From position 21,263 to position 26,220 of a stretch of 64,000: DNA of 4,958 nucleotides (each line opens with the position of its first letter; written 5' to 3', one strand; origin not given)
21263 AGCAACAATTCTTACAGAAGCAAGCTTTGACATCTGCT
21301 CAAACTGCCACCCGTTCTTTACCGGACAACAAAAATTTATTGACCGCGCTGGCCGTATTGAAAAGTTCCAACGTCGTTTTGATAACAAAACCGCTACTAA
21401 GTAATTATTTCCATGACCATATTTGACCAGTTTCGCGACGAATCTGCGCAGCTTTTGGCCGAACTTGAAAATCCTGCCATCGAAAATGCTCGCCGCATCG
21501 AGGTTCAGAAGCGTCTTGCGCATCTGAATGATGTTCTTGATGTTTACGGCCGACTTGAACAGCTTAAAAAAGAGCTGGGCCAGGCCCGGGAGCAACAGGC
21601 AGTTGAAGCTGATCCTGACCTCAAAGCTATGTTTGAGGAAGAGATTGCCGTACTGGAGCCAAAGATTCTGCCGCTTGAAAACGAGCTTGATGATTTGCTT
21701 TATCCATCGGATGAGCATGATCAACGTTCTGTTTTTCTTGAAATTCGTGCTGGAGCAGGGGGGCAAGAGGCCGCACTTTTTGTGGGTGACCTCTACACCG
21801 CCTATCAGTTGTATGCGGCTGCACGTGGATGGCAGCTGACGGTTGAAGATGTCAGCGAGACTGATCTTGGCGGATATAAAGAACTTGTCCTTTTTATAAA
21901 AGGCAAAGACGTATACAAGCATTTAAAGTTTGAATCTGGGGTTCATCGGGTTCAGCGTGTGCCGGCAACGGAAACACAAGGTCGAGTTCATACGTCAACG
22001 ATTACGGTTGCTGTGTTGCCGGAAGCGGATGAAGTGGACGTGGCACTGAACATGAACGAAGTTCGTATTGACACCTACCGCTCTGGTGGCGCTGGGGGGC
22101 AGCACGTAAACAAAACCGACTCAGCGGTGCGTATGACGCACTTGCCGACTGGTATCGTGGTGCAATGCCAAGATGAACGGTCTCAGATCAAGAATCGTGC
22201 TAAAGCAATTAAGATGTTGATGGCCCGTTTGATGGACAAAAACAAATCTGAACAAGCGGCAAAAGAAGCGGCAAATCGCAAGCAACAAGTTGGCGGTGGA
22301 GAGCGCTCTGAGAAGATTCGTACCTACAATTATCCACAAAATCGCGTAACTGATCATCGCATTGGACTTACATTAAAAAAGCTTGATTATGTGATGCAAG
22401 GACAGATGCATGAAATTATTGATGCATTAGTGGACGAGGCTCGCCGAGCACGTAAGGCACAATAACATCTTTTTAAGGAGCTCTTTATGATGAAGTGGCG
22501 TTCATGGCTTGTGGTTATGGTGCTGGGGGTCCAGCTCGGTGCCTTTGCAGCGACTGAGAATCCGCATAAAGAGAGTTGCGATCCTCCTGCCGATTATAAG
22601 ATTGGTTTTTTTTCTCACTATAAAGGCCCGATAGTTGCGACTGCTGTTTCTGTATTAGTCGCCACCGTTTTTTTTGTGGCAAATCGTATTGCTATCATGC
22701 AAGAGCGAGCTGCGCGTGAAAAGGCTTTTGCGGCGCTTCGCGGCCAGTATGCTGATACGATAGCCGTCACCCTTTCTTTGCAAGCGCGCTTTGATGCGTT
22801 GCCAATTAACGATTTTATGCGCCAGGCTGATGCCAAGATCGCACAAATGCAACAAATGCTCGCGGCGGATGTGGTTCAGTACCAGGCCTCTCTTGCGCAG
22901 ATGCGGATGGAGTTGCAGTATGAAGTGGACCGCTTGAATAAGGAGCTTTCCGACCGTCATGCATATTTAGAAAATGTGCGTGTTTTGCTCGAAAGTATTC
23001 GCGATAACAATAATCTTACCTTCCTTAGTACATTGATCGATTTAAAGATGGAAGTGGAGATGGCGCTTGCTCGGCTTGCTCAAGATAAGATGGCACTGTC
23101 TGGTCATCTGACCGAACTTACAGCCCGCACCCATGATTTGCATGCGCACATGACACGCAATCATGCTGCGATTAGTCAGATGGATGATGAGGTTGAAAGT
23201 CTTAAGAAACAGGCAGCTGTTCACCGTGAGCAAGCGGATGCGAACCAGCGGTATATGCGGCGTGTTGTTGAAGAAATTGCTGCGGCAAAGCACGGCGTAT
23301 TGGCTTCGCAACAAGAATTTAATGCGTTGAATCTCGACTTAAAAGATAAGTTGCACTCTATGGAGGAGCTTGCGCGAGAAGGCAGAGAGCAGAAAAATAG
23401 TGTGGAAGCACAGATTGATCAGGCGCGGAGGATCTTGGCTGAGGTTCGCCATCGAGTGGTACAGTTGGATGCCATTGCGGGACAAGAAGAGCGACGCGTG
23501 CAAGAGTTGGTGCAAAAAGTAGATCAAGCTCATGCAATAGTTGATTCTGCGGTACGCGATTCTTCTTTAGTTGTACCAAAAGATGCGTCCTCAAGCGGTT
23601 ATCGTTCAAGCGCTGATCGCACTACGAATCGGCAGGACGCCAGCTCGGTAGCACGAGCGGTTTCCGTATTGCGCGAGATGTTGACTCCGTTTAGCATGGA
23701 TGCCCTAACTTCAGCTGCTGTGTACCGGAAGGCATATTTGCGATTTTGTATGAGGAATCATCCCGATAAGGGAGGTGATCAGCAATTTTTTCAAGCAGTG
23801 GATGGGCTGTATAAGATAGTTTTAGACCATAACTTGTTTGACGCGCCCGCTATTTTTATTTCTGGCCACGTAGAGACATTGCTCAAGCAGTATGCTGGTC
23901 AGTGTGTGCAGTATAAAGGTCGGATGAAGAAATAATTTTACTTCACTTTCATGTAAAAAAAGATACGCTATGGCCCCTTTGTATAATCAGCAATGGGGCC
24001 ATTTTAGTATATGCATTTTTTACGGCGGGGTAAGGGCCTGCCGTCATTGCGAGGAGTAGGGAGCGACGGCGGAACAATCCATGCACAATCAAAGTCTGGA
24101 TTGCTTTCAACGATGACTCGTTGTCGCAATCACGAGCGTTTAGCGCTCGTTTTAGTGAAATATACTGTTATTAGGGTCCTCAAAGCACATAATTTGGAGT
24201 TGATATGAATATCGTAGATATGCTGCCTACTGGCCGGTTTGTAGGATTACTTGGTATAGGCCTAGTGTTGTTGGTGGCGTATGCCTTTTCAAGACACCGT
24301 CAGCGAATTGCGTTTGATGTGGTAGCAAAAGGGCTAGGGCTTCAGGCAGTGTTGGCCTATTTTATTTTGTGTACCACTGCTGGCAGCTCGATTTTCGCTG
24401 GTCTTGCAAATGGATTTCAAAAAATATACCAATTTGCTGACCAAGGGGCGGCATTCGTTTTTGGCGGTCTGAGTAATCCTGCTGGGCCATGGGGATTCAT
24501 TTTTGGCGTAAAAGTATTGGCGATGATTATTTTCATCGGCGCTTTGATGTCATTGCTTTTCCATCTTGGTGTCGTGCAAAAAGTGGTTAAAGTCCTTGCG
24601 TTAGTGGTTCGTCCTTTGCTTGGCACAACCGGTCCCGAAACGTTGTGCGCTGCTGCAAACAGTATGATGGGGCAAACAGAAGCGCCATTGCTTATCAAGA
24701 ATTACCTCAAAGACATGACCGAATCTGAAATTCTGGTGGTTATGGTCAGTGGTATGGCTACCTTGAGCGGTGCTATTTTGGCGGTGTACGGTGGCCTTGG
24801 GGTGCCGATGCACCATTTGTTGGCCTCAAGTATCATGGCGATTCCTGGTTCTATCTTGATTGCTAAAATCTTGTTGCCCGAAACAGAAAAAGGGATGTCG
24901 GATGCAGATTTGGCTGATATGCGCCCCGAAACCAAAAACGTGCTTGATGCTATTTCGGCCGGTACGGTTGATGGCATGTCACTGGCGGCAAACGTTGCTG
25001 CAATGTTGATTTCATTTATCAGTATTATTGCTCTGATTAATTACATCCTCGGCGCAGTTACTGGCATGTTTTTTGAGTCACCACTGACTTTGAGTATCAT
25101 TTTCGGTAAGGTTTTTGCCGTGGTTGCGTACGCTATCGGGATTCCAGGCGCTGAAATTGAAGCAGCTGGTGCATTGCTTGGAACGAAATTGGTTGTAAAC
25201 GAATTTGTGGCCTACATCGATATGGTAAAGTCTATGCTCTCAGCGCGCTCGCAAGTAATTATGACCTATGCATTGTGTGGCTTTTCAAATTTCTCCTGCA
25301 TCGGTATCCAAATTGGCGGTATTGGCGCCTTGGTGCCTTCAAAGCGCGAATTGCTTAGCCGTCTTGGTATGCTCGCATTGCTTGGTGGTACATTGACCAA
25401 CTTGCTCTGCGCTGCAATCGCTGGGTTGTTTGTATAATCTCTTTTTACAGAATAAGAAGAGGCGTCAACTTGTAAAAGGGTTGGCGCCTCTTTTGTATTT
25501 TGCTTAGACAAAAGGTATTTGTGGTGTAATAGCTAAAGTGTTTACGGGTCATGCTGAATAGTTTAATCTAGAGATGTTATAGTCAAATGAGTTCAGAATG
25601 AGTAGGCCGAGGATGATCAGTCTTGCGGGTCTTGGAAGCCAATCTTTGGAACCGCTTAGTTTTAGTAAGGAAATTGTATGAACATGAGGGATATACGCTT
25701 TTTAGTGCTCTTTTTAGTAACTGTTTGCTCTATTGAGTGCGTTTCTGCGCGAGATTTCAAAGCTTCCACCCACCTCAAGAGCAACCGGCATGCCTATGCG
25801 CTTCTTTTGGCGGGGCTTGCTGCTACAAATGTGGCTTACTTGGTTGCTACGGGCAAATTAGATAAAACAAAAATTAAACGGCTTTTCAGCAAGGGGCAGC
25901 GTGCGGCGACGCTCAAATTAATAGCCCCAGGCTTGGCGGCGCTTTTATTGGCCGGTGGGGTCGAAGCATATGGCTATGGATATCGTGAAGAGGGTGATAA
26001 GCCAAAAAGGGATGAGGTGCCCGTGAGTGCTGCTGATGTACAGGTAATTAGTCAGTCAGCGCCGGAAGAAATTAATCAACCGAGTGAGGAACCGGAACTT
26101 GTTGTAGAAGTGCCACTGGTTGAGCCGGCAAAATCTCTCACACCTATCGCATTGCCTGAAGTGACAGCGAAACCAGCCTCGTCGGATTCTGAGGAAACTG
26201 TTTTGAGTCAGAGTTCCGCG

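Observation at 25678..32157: Paralogous effector-like family sharing a conserved bilobed hydrophobic N-terminal module, fused to variable cargo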

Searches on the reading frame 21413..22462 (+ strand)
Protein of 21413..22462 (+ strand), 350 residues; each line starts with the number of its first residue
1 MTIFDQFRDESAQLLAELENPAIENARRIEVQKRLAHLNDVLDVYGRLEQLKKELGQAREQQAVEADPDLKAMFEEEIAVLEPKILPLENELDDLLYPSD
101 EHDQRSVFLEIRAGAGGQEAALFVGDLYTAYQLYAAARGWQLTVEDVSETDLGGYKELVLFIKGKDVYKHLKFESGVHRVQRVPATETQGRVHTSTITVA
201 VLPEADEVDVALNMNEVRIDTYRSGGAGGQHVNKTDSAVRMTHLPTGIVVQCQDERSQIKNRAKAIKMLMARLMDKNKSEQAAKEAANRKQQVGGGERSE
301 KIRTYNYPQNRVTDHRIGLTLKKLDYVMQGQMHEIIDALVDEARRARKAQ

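Call 18: search_protein_families(library=pfam, proteins=[window:21413-22462:+], max_evalue=0.001)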
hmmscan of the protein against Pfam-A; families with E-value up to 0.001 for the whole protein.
window:21413-22462:+ (350 aa): 2 families
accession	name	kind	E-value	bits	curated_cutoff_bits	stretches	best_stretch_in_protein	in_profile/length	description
PF03462.23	PCRF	-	5.6e-61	206.2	24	1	9-199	3-194/194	PCRF domain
PF00472.26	RF-1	-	1.8e-43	147.6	35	1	206-316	1-116/116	RF-1 domain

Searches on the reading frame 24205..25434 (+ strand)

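Call 18: search_protein_families(library=pfam, proteins=[window:24205-25434:+], max_evalue=0.001)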
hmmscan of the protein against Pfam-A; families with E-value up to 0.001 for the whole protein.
window:24205-25434:+ (410 aa): 3 families
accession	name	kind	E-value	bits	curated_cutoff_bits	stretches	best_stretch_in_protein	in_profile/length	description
PF07662.18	Nucleos_tra2_C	-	3.7e-68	229.8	32.3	1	204-407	1-213/213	Na+ dependent nucleoside transporter C-terminus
PF01773.25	Nucleos_tra2_N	-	1e-20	74.4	27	1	16-89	1-74/74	Na+ dependent nucleoside transporter N-terminus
PF07670.19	Gate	-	2e-14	54.3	29.6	1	102-199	2-101/104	Nucleoside recognition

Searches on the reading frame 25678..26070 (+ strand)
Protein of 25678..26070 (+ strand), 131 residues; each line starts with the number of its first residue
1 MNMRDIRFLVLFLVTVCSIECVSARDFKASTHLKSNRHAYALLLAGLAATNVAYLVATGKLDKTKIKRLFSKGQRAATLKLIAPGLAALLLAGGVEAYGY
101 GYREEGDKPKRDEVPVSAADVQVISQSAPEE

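Call 9: find_homologous_proteins(query=A1, max_evalue=0.01)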
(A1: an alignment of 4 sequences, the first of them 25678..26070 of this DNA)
Query A1 (4 sequences): 8000 candidates shared short words with the query, none scored E <= 0.01.

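Call 10: find_related_loci(query=A1, collection=genome_contigs, flank=10000)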
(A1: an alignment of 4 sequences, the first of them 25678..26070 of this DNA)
Query A1 (131 aa) in genome_contigs; peptide patterns used: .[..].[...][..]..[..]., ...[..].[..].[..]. (x = any residue, [..] = any of these).
96 stretches matched a pattern; 5 encode a relative of the query (tblastn E <= 1e-3); 5 distinct loci.
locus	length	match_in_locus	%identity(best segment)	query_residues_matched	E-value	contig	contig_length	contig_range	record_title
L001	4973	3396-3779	70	1-128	5e-53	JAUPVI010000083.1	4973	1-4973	MAG: Candidatus Dependentiae bacterium isolate erpe_2018_sw_30hr_WHONDRS-SW48-000095_A_bin.46 scaffold_5897, whole genom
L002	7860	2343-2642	47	28-127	2e-25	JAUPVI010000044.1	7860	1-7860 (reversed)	MAG: Candidatus Dependentiae bacterium isolate erpe_2018_sw_30hr_WHONDRS-SW48-000095_A_bin.46 scaffold_2817, whole genom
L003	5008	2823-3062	54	28-107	8e-23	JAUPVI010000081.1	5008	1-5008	MAG: Candidatus Dependentiae bacterium isolate erpe_2018_sw_30hr_WHONDRS-SW48-000095_A_bin.46 scaffold_5820, whole genom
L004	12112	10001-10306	39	30-131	9e-16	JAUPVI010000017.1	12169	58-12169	MAG: Candidatus Dependentiae bacterium isolate erpe_2018_sw_30hr_WHONDRS-SW48-000095_A_bin.46 scaffold_1384, whole genom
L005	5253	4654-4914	48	28-112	7e-13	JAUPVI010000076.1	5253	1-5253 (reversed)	MAG: Candidatus Dependentiae bacterium isolate erpe_2018_sw_30hr_WHONDRS-SW48-000095_A_bin.46 scaffold_5373, whole genom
